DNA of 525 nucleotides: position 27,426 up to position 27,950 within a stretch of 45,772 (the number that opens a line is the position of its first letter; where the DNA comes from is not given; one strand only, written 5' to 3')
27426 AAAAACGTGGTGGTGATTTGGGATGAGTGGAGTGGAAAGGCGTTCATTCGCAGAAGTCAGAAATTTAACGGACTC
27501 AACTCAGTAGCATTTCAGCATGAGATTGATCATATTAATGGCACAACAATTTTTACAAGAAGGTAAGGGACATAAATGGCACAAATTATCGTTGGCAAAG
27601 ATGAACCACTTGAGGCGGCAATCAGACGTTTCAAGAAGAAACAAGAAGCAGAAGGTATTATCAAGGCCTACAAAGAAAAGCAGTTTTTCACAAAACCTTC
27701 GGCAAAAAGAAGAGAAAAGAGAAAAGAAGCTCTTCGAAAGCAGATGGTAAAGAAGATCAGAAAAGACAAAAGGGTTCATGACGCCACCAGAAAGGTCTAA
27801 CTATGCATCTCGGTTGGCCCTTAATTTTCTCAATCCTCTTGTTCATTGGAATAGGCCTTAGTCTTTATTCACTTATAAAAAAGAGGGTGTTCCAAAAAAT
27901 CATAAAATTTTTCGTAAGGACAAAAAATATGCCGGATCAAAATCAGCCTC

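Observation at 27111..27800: Adjacent peptide deformylase and ribosomal protein bS21: a two-gene translation-hijack module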

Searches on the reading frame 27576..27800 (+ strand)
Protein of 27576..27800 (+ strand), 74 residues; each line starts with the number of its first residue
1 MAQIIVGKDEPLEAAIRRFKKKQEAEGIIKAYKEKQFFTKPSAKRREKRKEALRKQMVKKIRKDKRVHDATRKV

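Call 3: search_protein_families(library=pfam, proteins=[window:27576-27800:+], max_evalue=0.1)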
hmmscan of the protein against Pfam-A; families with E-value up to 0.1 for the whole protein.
window:27576-27800:+ (74 aa): 3 families
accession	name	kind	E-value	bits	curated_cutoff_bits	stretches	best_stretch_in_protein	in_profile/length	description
PF01165.25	Ribosomal_S21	-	3.4e-16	59.1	27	1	3-56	1-54/55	Ribosomal protein S21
PF04033.18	DUF365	-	0.0044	17.8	25.9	1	13-60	17-64/96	Domain of unknown function (DUF365)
PF12544.13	LAM_C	-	0.0063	17.1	26.7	1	17-66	74-123/127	Lysine-2,3-aminomutase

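Call 4: search_protein_families(library=phrogs, proteins=[window:27576-27800:+], max_evalue=0.01)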
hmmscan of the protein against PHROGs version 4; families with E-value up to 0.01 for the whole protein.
window:27576-27800:+ (74 aa): 1 family
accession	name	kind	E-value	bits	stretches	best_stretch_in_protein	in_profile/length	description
phrog_21469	-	moron, auxiliary metabolic gene and host takeover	5.1e-13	50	1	1-66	1-66/71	ribosomal protein S21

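Call 5: search_protein_families(library=ncbifam, proteins=[window:27576-27800:+], max_evalue=0.1)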
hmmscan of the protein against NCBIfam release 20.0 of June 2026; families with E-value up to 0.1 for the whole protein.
window:27576-27800:+ (74 aa): 1 family
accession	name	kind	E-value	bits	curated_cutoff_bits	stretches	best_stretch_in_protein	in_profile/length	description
TIGR00030.1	S21p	equivalog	5.3e-16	58.2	28.95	1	3-56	2-55/58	30S ribosomal protein S21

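Call 7: search_dna_similar(query=window:27576-27800:+, collection=phages, mode=protein, max_rows=40)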
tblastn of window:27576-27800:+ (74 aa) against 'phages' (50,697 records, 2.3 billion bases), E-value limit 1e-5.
No match.

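Call 13: find_homologous_proteins(query=window:27576-27800:+)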
Query window:27576-27800:+ (74 aa): 4 proteins with E <= 0.001 among 5 candidates.
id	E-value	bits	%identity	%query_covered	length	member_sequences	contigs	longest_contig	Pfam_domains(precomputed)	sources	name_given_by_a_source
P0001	3.8e-36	139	100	100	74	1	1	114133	PF01165.26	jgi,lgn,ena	jgi:small subunit ribosomal protein S21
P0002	2.7e-29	117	85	99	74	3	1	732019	PF01165.26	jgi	jgi:small subunit ribosomal protein S21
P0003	7.7e-15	72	54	92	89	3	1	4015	PF01165.26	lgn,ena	-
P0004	1.7e-11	61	56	82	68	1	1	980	PF01165.26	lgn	-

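Call 14: find_encoding_contigs(protein=P0002, flank=10000)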
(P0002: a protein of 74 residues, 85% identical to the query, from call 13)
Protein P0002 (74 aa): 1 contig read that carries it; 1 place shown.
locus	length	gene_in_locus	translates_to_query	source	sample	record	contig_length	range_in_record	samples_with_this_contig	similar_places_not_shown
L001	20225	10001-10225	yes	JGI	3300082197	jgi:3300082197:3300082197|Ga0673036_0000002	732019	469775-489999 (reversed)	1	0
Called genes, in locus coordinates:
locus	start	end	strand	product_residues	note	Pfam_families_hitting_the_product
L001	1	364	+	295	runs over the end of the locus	PF12322:T4_baseplate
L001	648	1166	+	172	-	-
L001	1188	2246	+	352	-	PF00149:Metallophos (weak)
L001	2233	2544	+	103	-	-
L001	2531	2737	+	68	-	-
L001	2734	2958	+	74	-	-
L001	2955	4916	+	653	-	PF02463:SMC_N (faint), PF13476:AAA_23, PF13558:SbcC_Walker_B (weak)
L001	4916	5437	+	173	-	-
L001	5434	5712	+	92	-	-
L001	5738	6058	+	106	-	-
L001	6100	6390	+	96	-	-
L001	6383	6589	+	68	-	-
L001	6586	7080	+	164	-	-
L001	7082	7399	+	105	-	-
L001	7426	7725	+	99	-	-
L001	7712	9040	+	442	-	PF00154:RecA_N, PF06745:ATPase (faint)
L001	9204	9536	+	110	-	-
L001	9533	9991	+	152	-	PF01327:Pep_deformylase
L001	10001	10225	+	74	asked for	PF01165:Ribosomal_S21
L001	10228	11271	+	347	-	-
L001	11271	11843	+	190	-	PF06941:NT5C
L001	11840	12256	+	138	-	-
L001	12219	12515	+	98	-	-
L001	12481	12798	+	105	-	-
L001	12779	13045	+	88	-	-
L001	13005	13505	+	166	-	-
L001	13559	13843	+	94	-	-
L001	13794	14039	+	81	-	PF07866:DUF1653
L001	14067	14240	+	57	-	-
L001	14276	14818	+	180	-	-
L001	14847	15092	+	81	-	-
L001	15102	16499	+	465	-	PF00270:DEAD, PF04851:ResIII, PF18766:SWI2_SNF2, PF00271:Helicase_C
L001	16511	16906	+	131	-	-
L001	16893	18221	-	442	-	-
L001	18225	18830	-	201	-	-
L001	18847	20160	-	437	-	-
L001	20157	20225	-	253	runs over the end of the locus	-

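Call 15: find_encoding_contigs(protein=P0001, flank=10000)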
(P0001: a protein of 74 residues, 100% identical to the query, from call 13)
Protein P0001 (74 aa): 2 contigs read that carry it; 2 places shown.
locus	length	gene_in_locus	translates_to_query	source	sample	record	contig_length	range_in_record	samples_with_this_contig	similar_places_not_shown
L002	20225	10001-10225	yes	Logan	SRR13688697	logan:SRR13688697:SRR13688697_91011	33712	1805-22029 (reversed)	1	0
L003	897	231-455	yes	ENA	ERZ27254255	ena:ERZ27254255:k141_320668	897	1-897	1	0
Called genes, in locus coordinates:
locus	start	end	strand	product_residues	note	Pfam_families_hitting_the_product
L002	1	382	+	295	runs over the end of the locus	PF12322:T4_baseplate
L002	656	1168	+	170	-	-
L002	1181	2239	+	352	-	PF00149:Metallophos, PF12850:Metallophos_2 (weak)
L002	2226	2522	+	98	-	-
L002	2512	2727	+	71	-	-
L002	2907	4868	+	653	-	PF02463:SMC_N, PF13476:AAA_23, PF13558:SbcC_Walker_B (weak)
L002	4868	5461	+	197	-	-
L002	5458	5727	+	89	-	-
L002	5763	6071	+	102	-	-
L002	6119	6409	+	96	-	-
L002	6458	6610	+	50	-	-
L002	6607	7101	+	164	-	-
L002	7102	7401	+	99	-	-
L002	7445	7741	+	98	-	-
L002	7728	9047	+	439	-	PF00154:RecA_N, PF06745:ATPase (faint), PF13479:AAA_24 (faint)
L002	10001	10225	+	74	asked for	PF01165:Ribosomal_S21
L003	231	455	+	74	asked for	PF01165:Ribosomal_S21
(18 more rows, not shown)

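Call 17: find_encoding_contigs(protein=P0003, flank=5000)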
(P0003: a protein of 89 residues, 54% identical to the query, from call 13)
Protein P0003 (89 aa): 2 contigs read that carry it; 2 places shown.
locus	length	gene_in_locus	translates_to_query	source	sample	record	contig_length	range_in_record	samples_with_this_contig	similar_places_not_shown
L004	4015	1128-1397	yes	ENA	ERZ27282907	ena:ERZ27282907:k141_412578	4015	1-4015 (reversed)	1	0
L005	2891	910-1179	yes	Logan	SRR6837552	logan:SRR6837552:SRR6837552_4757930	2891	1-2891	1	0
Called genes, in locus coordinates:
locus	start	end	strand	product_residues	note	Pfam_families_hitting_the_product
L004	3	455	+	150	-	?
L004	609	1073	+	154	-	PF01327:Pep_deformylase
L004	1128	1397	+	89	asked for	PF01165:Ribosomal_S21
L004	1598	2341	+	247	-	PF13529:Peptidase_C39_2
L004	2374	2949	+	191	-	PF06941:NT5C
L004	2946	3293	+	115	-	PF22751:DUF488-N3a, PF04343:DUF488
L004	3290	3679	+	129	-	PF20594:DUF6794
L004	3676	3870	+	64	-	-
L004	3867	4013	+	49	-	?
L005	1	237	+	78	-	?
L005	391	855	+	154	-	PF01327:Pep_deformylase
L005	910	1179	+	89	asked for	PF01165:Ribosomal_S21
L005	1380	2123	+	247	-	PF13529:Peptidase_C39_2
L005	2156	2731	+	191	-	PF06941:NT5C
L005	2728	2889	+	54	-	?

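Call 22: search_dna_similar(query=window:27576-27800:+, collection=phages, mode=protein, max_evalue=1, max_rows=40)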
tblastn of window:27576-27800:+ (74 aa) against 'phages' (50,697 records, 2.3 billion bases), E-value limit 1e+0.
Records with a match: 23; places in all: 23; records where one place covers at least 80% of the query: 0.
Best place of each record, by identity: <60% 23.
By first word of the organism name: Pelagibacter 5; Bacteriophage 4; Listeria 4; Klebsiella 4; Staphylococcus 2; Acinetobacter 2; Salmonella 1; Salicola 1.
By host as written in the record: - 6; Listeria monocytogenes 4; Candidatus Pelagibacter ubique HTCC1062 3; Staphylococcus aureus 2; Klebsiella pneumoniae ST147-VIM1 2; Klebsiella pneumoniae ST13-OXA48 2; Candidatus Pelagibacter sp H2P3alpha 2; Homo sapiens 1; and 1 more.
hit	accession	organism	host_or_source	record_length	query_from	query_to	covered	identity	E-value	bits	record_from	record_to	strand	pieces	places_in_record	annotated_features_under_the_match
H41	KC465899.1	Pelagibacter phage HTVC008M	Candidatus Pelagibacter ubique HTCC1062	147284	1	42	57%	42.9%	3e-3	39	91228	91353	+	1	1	30S ribosomal protein S21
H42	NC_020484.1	Pelagibacter phage HTVC008M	Candidatus Pelagibacter ubique HTCC1062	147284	1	42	57%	42.9%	3e-3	39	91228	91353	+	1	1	ribosomal protein S21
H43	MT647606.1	Pelagibacter phage Mosig EXVC030M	Candidatus Pelagibacter ubique HTCC1062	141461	12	42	42%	54.8%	3e-1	34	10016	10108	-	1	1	putative 30S ribosomal protein S21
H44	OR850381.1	Staphylococcus phage SA 1298 Kay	Staphylococcus aureus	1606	1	42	57%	40.5%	1e-3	40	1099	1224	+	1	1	record has no annotation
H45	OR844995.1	Staphylococcus phage SA 1306 Kay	Staphylococcus aureus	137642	1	42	57%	40.5%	1e-3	40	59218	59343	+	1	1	record has no annotation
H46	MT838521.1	Bacteriophage sp.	human fecal samples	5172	1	42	57%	38.1%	6e-4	41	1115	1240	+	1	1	record has no annotation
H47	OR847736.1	Listeria phage LM 4-11-1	Listeria monocytogenes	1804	1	42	57%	38.1%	3e-3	40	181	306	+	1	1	record has no annotation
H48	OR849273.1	Listeria phage LM 4-14-1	Listeria monocytogenes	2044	1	42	57%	38.1%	3e-3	40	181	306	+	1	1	record has no annotation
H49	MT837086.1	Bacteriophage sp.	human fecal samples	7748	1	42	57%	38.1%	3e-2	37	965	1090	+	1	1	record has no annotation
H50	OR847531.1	Listeria phage LM 4-11-1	Listeria monocytogenes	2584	1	42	57%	35.7%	9e-3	38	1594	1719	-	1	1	record has no annotation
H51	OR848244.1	Listeria phage LM 4-14-1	Listeria monocytogenes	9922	1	42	57%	35.7%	1e-2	38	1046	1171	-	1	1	record has no annotation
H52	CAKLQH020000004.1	Acinetobacter phage MD-2021a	not known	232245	1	42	57%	35.7%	1e-2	38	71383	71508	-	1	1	rpsU: 30S ribosomal protein S21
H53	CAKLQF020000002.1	Acinetobacter phage MD-2021a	not known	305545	1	42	57%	35.7%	1e-2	38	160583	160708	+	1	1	rpsU: 30S ribosomal protein S21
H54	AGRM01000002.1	Salmonella enterica subsp. houtenae str. ATCC BAA-1581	Homo sapiens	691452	1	42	57%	35.7%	2e-2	37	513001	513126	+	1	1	ribosomal protein S21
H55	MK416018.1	Klebsiella phage ST147-VIM1phi7.1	Klebsiella pneumoniae ST147-VIM1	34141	1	42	57%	35.7%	2e-2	37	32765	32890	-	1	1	30S ribosomal protein S21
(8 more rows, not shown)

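Call 23: find_related_loci(query=window:27576-27800:+, collection=viral_contigs, flank=6000)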
Query window:27576-27800:+ (74 aa) in viral_contigs; peptide patterns used: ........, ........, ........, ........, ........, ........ (x = any residue, [..] = any of these).
9 stretches matched a pattern, but none encodes a relative of the query by tblastn (E <= 1e-3).

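Call 24: get_annotated_region(hit=H42, flank=12000)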
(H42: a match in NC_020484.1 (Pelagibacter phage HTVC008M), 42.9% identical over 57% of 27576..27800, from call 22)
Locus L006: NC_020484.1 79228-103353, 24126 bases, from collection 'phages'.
description: Pelagibacter phage HTVC008M, complete genome.
organism: Pelagibacter phage HTVC008M (NCBI taxid 1283076)
taxonomy: Viruses; Duplodnaviria; Heunggongvirae; Uroviricota; Caudoviricetes; Kyanoviridae
host: Candidatus Pelagibacter ubique HTCC1062; source: -; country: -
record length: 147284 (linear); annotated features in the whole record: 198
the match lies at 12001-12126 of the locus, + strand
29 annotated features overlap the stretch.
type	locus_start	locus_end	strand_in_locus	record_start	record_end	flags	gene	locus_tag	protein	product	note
CDS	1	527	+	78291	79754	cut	-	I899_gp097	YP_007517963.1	DNA helicase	-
CDS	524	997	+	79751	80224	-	-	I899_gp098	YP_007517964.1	hypothetical protein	-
CDS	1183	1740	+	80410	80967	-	-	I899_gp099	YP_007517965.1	late sigma transcription factor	-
CDS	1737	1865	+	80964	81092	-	-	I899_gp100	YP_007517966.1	hypothetical protein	-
CDS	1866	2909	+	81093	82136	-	-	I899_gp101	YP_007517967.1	recombination endonuclease subunit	-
CDS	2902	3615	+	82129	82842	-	-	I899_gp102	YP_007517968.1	2OG-Fe(II) oxygenase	-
CDS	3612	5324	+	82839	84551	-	-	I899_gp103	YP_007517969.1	SbcC-like subunit of palindrome specific endonuclease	-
CDS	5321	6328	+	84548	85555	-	-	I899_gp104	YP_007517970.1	hypothetical protein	-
CDS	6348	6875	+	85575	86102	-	-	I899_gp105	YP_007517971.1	hypothetical protein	-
CDS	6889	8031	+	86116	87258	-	-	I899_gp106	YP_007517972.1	hypothetical protein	-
CDS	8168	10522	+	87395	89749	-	-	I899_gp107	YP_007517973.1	peptidase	-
CDS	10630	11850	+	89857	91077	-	-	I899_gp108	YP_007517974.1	porphyrin biosynthesis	CobS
CDS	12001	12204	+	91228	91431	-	-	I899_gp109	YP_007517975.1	ribosomal protein S21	-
CDS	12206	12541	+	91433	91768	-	-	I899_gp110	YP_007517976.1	hypothetical protein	-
CDS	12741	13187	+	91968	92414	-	-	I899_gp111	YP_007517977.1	Hsp20 heat shock protein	-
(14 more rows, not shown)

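Call 25: get_annotated_region(hit=H43, flank=10000)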
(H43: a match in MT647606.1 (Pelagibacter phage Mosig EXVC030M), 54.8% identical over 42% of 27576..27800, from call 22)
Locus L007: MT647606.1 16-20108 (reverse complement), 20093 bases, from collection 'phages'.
description: Pelagibacter phage Mosig EXVC030M, complete genome.
organism: Pelagibacter phage Mosig EXVC030M (NCBI taxid 2759214)
taxonomy: Viruses; Duplodnaviria; Heunggongvirae; Uroviricota; Caudoviricetes; Kyanoviridae
host: Candidatus Pelagibacter ubique HTCC1062; source: oxygen minimum zone; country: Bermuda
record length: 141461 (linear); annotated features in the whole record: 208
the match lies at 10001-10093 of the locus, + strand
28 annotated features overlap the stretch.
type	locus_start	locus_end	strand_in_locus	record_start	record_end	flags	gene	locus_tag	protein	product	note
CDS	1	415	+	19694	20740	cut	-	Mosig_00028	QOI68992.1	putative recombination endonuclease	-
CDS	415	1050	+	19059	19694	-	-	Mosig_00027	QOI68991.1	putative 2OG-Fe(II) oxygenase family protein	-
CDS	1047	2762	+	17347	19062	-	-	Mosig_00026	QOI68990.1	putative chromosome partition protein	putative Chromosome partition protein Smc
CDS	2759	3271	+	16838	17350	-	-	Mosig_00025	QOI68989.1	putative 2OG-Fe(II) oxygenase family protein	-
CDS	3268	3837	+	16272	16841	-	-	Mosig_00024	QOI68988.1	putative phytanoyl-CoA-dioxygenase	-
CDS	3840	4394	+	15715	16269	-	-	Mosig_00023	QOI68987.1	putative peptide deformylase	-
CDS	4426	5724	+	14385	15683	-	-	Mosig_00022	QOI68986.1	DUF4338 domain-containing protein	-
CDS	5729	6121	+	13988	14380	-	-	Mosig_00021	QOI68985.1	putative MazG domain-containing protein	-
CDS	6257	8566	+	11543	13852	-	-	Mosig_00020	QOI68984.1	putative peptidase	-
CDS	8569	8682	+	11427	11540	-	-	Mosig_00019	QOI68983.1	hypothetical protein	-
CDS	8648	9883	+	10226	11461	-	-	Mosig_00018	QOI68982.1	putative AAA family protein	-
CDS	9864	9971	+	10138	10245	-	-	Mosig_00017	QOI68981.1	hypothetical protein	-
CDS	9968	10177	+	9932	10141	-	-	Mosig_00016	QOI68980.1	putative 30S ribosomal protein S21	-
CDS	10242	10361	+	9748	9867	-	-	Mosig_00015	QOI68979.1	hypothetical protein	-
CDS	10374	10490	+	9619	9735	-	-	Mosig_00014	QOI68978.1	hypothetical protein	-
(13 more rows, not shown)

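Call 31: find_related_loci(query=A1, collection=viral_contigs, flank=5000)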
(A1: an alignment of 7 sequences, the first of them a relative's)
Query A1 (74 aa) in viral_contigs; peptide patterns used: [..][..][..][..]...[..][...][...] (x = any residue, [..] = any of these).
599 stretches matched a pattern (row limit reached: there are more); 473 encode a relative of the query (tblastn E <= 1e-3); the best 80 are kept; 80 distinct loci.
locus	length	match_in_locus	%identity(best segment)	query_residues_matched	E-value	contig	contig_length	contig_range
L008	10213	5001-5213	39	1-71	2e-12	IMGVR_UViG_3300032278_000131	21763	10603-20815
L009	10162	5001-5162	41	11-64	8e-11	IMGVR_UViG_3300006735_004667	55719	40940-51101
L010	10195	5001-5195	38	1-65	1e-10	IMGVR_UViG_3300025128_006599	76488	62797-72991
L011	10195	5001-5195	38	1-65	1e-10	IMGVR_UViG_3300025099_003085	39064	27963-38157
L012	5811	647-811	52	12-67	2e-10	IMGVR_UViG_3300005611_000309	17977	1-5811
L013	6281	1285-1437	54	12-63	3e-10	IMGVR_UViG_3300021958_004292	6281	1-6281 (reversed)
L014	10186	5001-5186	46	4-66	9e-10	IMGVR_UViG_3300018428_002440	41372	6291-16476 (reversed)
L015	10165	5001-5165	45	1-56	1e-9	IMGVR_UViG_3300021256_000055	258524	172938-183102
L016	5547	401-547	49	8-56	1e-9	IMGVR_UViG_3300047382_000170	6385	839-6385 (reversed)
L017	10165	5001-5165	43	1-56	2e-9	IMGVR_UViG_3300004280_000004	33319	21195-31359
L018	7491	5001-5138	50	11-56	2e-9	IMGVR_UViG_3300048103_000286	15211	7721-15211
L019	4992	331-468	50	11-56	2e-9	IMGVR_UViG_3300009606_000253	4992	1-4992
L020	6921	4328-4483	55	12-64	2e-9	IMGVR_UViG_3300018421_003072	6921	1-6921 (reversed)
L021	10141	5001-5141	47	9-55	5e-9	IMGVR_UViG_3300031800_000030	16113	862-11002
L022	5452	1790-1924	51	9-53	4e-9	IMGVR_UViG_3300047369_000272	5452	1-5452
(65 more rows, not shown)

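Call 46: find_related_loci(query=A3, collection=genome_contigs, flank=3000)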
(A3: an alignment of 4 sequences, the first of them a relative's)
Query A3 (74 aa) in genome_contigs; peptide patterns used: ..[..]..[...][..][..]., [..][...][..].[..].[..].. (x = any residue, [..] = any of these).
220 stretches matched a pattern; 133 encode a relative of the query (tblastn E <= 1e-3); the best 80 are kept; 80 distinct loci.
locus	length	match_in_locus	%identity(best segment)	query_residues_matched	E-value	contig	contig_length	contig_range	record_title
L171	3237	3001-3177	63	1-59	1e-15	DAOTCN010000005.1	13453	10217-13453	MAG TPA_asm: Candidatus Paceibacterota bacterium isolate AMR_MDS_3180 NODE_2769_length_13453_cov_5.550306, whole genome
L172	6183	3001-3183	43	1-61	2e-10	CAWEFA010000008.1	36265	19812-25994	MAG: uncultured Bacteroidetes bacterium isolate MFD01188.bin.2.120 genome assembly, contig: contig_110003, whole genome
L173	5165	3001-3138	52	1-46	5e-10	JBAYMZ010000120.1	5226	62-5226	MAG: Candidatus Omnitrophota bacterium isolate SO_2016_LW1_52 scaffold26247_LW64-88_2016, whole genome shotgun sequence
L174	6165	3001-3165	45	1-53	1e-9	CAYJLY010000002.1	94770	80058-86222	MAG TPA_asm: uncultured Rikenellaceae bacterium isolate ERP123703_co5_153 genome assembly, contig: NODE_67_length_94770_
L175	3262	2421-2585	45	1-53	1e-9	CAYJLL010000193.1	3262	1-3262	MAG TPA_asm: uncultured Rikenellaceae bacterium isolate ERP123703_co3_42 genome assembly, contig: NODE_30225_length_3262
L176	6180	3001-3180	40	1-60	2e-9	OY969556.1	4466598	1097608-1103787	MAG: uncultured Bacteroidetes bacterium isolate MFD09286.bin.c.1 genome assembly, chromosome: 1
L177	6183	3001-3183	39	1-64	8e-9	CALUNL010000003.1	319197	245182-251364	MAG: uncultured Alistipes sp. isolate BRZ_NN__bin84 genome assembly, contig: BRZ_NN__NODE_29_length_319197_cov_24.367053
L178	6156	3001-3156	40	9-60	2e-8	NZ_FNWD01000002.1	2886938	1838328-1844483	Millionella massiliensis strain Marseille-P3215T, whole genome shotgun sequence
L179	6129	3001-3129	47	1-43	2e-8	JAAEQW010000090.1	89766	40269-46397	MAG: Candidatus Omnitrophota bacterium isolate Gpa_28 GpaG_CONTIG1057975, whole genome shotgun sequence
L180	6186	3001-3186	39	1-60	2e-8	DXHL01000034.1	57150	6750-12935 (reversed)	MAG TPA_asm: Candidatus Rikenella faecigallinarum isolate ChiBcec15-1070 ChiBcec15__C136699_L57150_SAMN08010102, whole g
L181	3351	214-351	41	1-46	2e-8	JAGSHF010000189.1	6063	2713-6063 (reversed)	MAG: Flavobacteriaceae bacterium isolate GY13CL_bin.10 k141_10945_length_6063_cov_20.5610, whole genome shotgun sequence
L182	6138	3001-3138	41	1-46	3e-8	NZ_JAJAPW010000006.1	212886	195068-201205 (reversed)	Tamlana laminarinivorans strain PT2-4 NODE_6_length_212886_cov_57.464695, whole genome shotgun sequence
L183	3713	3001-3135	44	9-53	3e-8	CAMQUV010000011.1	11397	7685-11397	MAG TPA_asm: uncultured Rikenellaceae bacterium isolate ERR3139995_bin.2_metaWRAP_v1.3_MAG genome assembly, contig: ERZ4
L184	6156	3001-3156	40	9-60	5e-8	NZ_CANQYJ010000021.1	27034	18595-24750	MAG: uncultured Rikenella sp. isolate Lapin-015__bin72 Lapin-015__NODE_1537_length_27034_cov_7.554810, whole genome shot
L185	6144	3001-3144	42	6-53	4e-8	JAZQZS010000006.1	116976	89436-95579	MAG: Tidjanibacter sp. isolate T1900045151_TC20190145.MAGScoT_cleanbin_000001 SGB_4961_k141_51044, whole genome shotgun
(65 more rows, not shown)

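Call 105: search_solved_structures(query=window:27576-27800:+, max_evalue=0.001, show_alignments=1)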
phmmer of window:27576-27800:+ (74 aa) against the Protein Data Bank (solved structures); distinct sequences matched with E-value up to 0.001: 23.
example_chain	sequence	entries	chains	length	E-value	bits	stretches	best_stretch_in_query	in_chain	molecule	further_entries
8fmw_U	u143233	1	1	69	1.5e-08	37.9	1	2-66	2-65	30S ribosomal protein S21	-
5nd8_u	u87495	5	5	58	4e-08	36.5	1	1-57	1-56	30S ribosomal protein S21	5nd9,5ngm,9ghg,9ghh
9hig_U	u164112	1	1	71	4e-08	36.5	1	4-65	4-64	Small ribosomal subunit protein bS21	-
7unr_u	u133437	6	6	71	6.5e-08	35.9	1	4-67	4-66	30S ribosomal protein S21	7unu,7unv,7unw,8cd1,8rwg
6fxc_Au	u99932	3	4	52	1.7e-07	34.5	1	5-55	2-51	30S ribosomal protein S21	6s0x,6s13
6v39_u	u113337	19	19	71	2e-07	34.4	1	1-64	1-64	30S ribosomal protein S21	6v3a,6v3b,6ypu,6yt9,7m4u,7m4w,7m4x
7qv1_b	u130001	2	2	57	2.2e-07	34.2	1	1-56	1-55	30S ribosomal protein S21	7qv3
8rd8_NV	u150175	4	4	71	4.8e-07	33.2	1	4-64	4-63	Small ribosomal subunit protein bS21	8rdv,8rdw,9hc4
10fz_U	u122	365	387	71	5e-07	33.1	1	4-64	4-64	Small ribosomal subunit protein bS21 | 30S ribosomal protein S21 | 30S ribosomal protein S2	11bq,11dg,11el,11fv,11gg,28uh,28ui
7qg8_v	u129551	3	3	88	5.8e-07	32.9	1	4-63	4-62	30S ribosomal protein S21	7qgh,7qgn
9t0z_U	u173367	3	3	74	8.4e-07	32.4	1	4-69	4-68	Small ribosomal subunit protein bS21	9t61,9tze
3j9z_SU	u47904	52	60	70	8.7e-07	32.3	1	5-64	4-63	30S ribosomal protein S21 | Small ribosomal subunit protein bS21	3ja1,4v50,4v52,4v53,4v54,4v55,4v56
28nt_u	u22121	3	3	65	1.2e-06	31.9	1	4-56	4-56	Small ribosomal subunit protein bS21B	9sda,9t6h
23wi_u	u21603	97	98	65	1.3e-06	31.8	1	6-64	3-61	Small ribosomal subunit protein bS21 | 30S ribosomal protein S21 | Ribosomal protein S21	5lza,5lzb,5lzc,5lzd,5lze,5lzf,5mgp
4ybb_AU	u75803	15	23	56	1.8e-06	31.4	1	5-55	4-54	30S ribosomal protein S21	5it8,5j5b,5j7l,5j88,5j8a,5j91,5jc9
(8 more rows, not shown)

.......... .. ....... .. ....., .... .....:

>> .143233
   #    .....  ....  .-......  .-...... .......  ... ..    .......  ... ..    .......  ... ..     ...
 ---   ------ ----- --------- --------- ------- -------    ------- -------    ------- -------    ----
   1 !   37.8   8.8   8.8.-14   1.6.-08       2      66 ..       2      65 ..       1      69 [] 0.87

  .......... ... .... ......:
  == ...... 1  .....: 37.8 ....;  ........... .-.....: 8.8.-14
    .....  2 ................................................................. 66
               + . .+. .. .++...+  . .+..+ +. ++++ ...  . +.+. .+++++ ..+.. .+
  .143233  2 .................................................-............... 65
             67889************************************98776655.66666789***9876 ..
